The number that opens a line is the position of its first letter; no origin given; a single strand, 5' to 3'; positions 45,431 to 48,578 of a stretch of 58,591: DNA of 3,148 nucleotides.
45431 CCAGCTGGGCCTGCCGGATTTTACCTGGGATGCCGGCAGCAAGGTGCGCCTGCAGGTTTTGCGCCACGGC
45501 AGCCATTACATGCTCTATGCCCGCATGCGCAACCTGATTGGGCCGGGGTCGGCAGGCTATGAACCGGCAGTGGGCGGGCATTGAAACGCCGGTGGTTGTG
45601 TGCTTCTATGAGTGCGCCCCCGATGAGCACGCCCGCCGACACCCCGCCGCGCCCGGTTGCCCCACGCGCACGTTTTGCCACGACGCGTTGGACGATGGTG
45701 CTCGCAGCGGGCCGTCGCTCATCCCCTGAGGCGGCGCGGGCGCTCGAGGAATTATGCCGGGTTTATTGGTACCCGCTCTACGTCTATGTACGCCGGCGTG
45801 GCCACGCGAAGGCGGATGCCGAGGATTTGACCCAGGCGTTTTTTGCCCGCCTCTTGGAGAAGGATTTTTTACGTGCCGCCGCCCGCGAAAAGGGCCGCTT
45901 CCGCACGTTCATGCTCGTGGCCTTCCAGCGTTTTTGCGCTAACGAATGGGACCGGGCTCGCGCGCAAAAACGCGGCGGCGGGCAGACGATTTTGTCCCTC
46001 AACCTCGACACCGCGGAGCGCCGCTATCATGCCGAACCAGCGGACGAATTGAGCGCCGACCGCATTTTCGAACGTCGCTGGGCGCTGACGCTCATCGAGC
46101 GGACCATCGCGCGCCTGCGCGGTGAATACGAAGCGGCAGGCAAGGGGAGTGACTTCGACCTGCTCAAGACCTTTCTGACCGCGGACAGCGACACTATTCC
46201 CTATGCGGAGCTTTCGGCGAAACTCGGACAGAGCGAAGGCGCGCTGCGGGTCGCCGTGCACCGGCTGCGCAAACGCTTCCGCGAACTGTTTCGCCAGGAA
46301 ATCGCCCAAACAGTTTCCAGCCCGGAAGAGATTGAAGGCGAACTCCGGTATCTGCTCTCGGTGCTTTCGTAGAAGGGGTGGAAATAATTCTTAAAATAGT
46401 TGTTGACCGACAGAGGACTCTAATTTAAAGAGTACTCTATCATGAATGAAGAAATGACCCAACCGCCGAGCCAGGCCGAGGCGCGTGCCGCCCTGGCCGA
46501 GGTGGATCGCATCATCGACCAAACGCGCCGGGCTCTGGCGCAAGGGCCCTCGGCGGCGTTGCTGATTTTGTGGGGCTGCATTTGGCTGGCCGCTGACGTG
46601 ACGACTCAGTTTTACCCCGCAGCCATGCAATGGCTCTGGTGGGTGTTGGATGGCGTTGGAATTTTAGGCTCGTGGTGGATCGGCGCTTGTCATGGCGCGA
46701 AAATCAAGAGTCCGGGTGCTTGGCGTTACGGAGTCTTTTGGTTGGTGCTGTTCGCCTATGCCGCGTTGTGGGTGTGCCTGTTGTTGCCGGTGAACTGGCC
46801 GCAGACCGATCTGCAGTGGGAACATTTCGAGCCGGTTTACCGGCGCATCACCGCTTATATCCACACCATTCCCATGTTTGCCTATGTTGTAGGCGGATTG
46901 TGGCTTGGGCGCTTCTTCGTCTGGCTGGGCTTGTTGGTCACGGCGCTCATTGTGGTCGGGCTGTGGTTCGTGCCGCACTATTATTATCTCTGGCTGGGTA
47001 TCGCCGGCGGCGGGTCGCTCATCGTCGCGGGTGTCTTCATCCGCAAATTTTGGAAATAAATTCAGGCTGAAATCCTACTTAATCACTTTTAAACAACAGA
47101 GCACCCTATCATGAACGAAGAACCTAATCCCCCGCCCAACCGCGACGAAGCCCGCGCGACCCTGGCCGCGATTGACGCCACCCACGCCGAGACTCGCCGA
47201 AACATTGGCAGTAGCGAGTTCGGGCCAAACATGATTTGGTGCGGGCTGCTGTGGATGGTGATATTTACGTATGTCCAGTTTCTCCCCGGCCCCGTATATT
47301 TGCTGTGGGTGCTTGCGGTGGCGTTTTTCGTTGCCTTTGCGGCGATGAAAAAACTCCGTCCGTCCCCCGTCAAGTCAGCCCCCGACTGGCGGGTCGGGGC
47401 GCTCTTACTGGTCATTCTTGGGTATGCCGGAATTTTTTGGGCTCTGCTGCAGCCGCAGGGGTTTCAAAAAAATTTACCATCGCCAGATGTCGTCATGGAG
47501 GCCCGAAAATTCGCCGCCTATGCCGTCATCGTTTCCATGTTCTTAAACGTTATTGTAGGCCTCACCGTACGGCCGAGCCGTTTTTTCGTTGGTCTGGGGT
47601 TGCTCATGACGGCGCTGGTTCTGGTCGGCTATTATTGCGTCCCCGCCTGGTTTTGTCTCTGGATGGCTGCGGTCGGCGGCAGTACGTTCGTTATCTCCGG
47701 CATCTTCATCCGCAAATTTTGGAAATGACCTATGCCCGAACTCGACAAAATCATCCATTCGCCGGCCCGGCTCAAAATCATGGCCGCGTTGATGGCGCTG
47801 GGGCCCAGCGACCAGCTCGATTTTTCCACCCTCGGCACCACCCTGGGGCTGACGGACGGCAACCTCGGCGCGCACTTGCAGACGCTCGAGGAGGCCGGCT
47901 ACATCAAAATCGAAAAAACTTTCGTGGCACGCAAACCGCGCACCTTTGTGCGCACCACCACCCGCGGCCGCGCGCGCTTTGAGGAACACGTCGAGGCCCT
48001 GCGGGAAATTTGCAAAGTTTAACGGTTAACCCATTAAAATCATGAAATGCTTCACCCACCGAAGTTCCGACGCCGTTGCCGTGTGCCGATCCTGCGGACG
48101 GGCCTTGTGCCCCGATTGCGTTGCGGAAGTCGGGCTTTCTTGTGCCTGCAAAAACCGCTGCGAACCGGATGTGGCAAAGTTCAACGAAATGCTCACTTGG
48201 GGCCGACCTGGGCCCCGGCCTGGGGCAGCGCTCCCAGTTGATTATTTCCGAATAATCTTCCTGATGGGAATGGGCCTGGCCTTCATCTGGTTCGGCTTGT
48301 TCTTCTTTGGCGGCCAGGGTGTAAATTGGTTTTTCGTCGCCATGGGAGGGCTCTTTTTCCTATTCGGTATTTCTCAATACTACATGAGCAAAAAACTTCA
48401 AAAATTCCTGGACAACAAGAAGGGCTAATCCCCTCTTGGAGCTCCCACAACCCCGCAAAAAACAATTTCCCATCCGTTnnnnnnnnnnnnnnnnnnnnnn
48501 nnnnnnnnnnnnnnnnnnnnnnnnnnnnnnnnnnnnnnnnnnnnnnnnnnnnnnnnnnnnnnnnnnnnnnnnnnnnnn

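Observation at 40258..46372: Ser/Thr kinase and ECF sigma factor bracketing two lipoprotein genes: candidate anti-sigma-less, phosphorylation-controlled envelope signalling module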

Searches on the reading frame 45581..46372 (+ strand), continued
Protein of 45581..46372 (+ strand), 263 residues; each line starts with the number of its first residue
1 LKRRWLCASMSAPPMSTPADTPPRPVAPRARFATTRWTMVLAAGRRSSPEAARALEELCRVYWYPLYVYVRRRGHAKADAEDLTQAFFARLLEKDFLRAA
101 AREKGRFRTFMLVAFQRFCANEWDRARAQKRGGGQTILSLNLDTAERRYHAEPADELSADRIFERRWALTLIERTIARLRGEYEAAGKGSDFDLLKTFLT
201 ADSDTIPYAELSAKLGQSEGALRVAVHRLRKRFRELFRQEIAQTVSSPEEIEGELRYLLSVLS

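Call 20: find_encoding_contigs(protein=P0014, flank=10000, max_places=2)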
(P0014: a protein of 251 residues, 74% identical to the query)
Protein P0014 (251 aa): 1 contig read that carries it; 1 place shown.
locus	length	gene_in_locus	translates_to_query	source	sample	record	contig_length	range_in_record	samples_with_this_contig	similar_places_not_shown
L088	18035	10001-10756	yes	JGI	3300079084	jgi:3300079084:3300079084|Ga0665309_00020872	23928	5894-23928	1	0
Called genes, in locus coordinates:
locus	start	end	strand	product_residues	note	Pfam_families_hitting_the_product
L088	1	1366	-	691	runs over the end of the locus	PF12710:HAD (faint), PF00122:E1-E2_ATPase, PF00702:Hydrolase, PF08282:Hydrolase_3 (faint)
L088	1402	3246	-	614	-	PF03814:KdpA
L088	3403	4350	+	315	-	PF14622:Ribonucleas_3_3, PF00636:Ribonuclease_3, PF00035:dsrm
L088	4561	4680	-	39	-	-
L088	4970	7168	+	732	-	PF00069:Pkinase, PF07714:PK_Tyr_Ser-Thr, PF01636:APH (faint), PF03109:ABC1 (weak)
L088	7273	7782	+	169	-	PF03190:Thioredox_DsbH (weak), PF00085:Thioredoxin (weak), PF13899:Thioredoxin_7, PF13098:Thioredoxin_2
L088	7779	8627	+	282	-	PF00085:Thioredoxin (weak), PF03190:Thioredox_DsbH, PF13899:Thioredoxin_7, PF13098:Thioredoxin_2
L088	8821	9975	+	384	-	PF13650:Asp_protease_2 (faint), PF00595:PDZ (weak), PF13180:PDZ_2 (weak), PF17820:PDZ_6 (faint)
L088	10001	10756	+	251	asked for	-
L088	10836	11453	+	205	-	-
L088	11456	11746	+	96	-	PF12840:HTH_20 (faint), PF01022:HTH_5 (faint), PF13601:HTH_34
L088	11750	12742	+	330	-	-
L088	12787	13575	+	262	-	PF04542:Sigma70_r2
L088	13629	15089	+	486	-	PF00069:Pkinase, PF01636:APH (faint), PF07714:PK_Tyr_Ser-Thr, PF03109:ABC1 (weak), PF14531:Kinase-like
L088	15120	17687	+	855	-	-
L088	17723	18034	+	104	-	?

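Call 30: search_solved_structures(query=A1, max_evalue=0.01, show_alignments=2)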
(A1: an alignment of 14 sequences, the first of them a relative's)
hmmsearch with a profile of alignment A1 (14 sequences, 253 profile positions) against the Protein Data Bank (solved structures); distinct sequences matched with E-value up to 0.01: 3.
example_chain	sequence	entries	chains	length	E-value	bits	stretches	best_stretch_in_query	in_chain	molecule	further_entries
9m9d_F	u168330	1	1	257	6.7e-06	28.6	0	189-225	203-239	ECF RNA polymerase sigma factor SigE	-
9m9e_F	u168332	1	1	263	7.2e-06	28.5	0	189-225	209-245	ECF RNA polymerase sigma factor SigE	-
9m98_F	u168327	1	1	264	7.3e-06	28.5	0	189-225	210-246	ECF RNA polymerase sigma factor SigE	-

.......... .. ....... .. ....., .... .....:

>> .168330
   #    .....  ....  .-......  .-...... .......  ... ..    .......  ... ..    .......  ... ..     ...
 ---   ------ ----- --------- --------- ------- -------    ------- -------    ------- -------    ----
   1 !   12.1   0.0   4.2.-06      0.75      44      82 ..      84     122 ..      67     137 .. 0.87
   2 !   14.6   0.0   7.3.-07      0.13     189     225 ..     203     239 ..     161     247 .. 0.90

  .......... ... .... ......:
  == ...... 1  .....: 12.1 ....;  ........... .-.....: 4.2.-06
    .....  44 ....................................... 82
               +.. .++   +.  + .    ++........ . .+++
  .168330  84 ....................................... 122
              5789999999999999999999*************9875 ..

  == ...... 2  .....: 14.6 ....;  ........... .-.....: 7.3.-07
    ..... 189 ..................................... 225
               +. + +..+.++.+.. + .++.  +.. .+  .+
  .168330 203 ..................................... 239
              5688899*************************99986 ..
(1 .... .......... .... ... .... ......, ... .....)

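Call 58: predict_structure(alignment_id=A6)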
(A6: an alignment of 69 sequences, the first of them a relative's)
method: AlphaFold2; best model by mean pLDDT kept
length: 249 residues; sequences in the alignment: 69
mean_pLDDT: 80.9   pTM: 0.78
mean pLDDT of the five models: 80.9, 80.4, 80.1, 79.8, 79.2
residues with pLDDT >= 90: 105; 70-90: 88; 50-70: 36; < 50: 20
segments of 3 or more residues with pLDDT < 50: 1-20
pLDDT, mean of each block of 10 residues (from residue 1): 41 38 63 65 83 93 89 80 68 86 87 66 74 83 87 94 96 94 87 91 93 95 92 88 92
secondary structure, 60 per line:
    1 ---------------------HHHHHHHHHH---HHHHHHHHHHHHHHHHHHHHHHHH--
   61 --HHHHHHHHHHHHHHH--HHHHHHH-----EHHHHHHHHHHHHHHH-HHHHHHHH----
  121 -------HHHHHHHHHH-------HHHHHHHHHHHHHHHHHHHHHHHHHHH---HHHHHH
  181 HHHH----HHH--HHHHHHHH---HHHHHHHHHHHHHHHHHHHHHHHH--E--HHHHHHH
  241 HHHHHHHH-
elements in order: H22-31 H35-58 H63-77 H80-86 H93-107 H109-116 H128-137 H145-171 H175-184 H194-201 H205-228 H234-248

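Call 60: fold_search(model_id=the predicted structure, library=pdb)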
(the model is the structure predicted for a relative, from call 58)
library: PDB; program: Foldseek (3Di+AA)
matches with E <= 10: 169; with E <= 0.001: 0
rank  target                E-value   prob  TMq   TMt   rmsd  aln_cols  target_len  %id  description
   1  9m9e_F                3.7e-02  0.87  0.22  0.31  22.1       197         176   23  Structural Basis of Pausing During Transcription Initiation in Mycobacterium tuberculosis (released 2026-01-14)
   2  6in7_B                6.4e-02  0.84  0.24  0.31  13.8       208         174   17  Crystal structure of AlgU in complex with MucA(cyto) (released 2019-07-24)
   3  8z6g_B                1.7e-01  0.69  0.23  0.33  14.6       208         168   19  the AlgU-MucAcyto complex structure in Pseudomonas aeruginosa (released 2024-05-08)
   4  8z6g_D                1.7e-01  0.66  0.23  0.33  16.1       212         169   17  the AlgU-MucAcyto complex structure in Pseudomonas aeruginosa (released 2024-05-08)
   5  5uxx_C                2.5e-01  0.54  0.22  0.31  19.2       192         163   16  Co-crystal structure of the sigma factor RpoE in complex with the anti-sigma factor NepR from Bartonella quintana (released 2018-02-28)
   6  5uxx_A                3.2e-01  0.41  0.20  0.29  19.5       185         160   16  Co-crystal structure of the sigma factor RpoE in complex with the anti-sigma factor NepR from Bartonella quintana (released 2018-02-28)
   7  1or7_A                4.5e-01  0.54  0.28  0.36  15.5       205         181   17  Crystal Structure of Escherichia coli sigmaE with the Cytoplasmic Domain of its Anti-sigma RseA (released 2003-04-15)
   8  6dv9_F                4.7e-01  0.41  0.23  0.31  24.4       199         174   19  Crystal structure of Mycobacterium tuberculosis transcription initiation complex(ECF sigma factor L) containing 5nt RN (released 2019-02-20)
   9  6kon_F                5.0e-01  0.35  0.22  0.30  24.3       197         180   20  Mycobacterium tuberculosis initial transcription complex comprising sigma H and 5'-OH RNA of 5 nt (released 2020-03-11)
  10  4nqw_A                5.0e-01  0.25  0.17  0.27  15.8       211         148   15  Structure of Mycobacterium tuberculosis extracytoplasmic function sigma factor SigK in complex with the cytosolic doma (released 2014-01-22)
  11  6kop_F                5.8e-01  0.35  0.23  0.34  25.9       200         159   18  Mycobacterium tuberculosis initial transcription complex comprising sigma H and 5'-OH RNA of 9 nt (released 2020-03-11)
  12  6tye_F                6.4e-01  0.35  0.22  0.32  25.4       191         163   17  Crystal structure of MTB sigma L transcription initiation complex with 5 nt long RNA primer (released 2020-03-11)
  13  6waa_H                9.6e-01  0.13  0.14  0.07  22.7       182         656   16  K. pneumoniae Topoisomerase IV (ParE-ParC) in complex with DNA and compound 34 (7-[(1S,5R)-1-amino-3-azabicyclo[3.1.0] (released 2020-07-15)
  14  8hkc_E                1.0e+00  0.13  0.21  0.20  25.3       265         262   14  Cryo-EM structure of E. coli RNAP sigma32 complex (released 2023-05-31)
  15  5wur_A                1.1e+00  0.20  0.19  0.28  18.1       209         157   12  Crystal structure of SigW in complex with its anti-sigma RsiW, an oxdized form (released 2017-03-29)
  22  9c3h_SB               1.4e+00  0.08  0.15  0.16  20.6       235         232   11  Structure of the CNOT3-bound human 80S ribosome with tRNA-ARG in the P-site. (released 2024-12-04)
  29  8r5s_A                2.0e+00  0.04  0.15  0.15  23.5       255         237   13  t113 - De-novo designed soluble homotetramer (released 2024-11-27)
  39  9g2l_B                2.5e+00  0.05  0.14  0.08  20.0       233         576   16  Cryo-EM structure of IrtAB in inward-facing state in LMNG (released 2024-12-18)
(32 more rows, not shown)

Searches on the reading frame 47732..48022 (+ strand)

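Call 3: search_protein_families(library=pfam, proteins=[window:47732-48022:+], max_evalue=0.01)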
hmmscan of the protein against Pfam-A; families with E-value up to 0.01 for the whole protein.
window:47732-48022:+ (96 aa): 6 families
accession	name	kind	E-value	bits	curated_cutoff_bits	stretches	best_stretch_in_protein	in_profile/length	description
PF13601.12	HTH_34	-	2.1e-26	92.3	27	1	13-94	2-80/80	Winged helix DNA-binding domain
PF01022.26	HTH_5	-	1.7e-05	25.1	22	1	10-59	1-46/47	Bacterial regulatory protein, arsR family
PF12802.13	MarR_2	-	0.00027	21.5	27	1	18-61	9-53/61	MarR family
PF12840.13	HTH_20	-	0.0023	18.3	27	1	10-56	3-46/51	Helix-turn-helix domain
PF03551.20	PadR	-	0.0028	18.1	27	1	40-85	29-75/75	Transcriptional regulator PadR-like family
PF13412.12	HTH_24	-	0.0043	17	21.9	1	32-59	21-48/48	Winged helix-turn-helix DNA-binding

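Call 4: search_protein_families(library=ncbifam, proteins=[window:47732-48022:+], max_evalue=0.01)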
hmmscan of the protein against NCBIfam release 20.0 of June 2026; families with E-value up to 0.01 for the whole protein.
window:47732-48022:+ (96 aa): 5 families
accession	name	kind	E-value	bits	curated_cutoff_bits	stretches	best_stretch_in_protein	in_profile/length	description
NF033788.1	HTH_metalloreg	subfamily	6.7e-06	25.8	55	1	6-62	6-59/77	metalloregulator ArsR/SmtB family transcription factor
NF041413.1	ArsR_Rv2640c_fam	equivalog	1.5e-05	25.3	155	1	6-63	37-93/118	Rv2640c family ArsR-like transcriptional regulator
NF050133.1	TransRegFabT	equivalog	0.00091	19.5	200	1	13-87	28-101/138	fatty acid biosynthesis transcriptional regulator FabT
NF041230.1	BagL_FevM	exception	0.0013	18.8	230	1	17-90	43-115/145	MarR family transcriptional regulator BagL/FevM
NF053635.1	TransRegRv3488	equivalog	0.0019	18.4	140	1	40-94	38-92/98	Rv3488 family transcriptional regulator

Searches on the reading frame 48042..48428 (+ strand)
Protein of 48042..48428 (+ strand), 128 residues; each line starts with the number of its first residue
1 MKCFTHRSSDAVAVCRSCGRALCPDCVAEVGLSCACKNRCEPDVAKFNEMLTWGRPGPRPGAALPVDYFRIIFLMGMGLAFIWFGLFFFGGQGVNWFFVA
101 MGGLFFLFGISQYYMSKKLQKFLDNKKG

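Call 3: search_protein_families(library=pfam, proteins=[window:48042-48428:+], max_evalue=0.01)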
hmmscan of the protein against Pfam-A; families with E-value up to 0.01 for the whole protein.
window:48042-48428:+ (128 aa): 1 family
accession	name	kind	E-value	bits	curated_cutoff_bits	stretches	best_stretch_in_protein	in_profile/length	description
PF00643.29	zf-B_box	-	4.3e-05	24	24.1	1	2-27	5-30/42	B-box zinc finger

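Call 4: search_protein_families(library=ncbifam, proteins=[window:48042-48428:+], max_evalue=0.01)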
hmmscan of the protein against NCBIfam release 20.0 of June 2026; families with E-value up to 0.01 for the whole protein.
window:48042-48428:+ (128 aa): 0 families
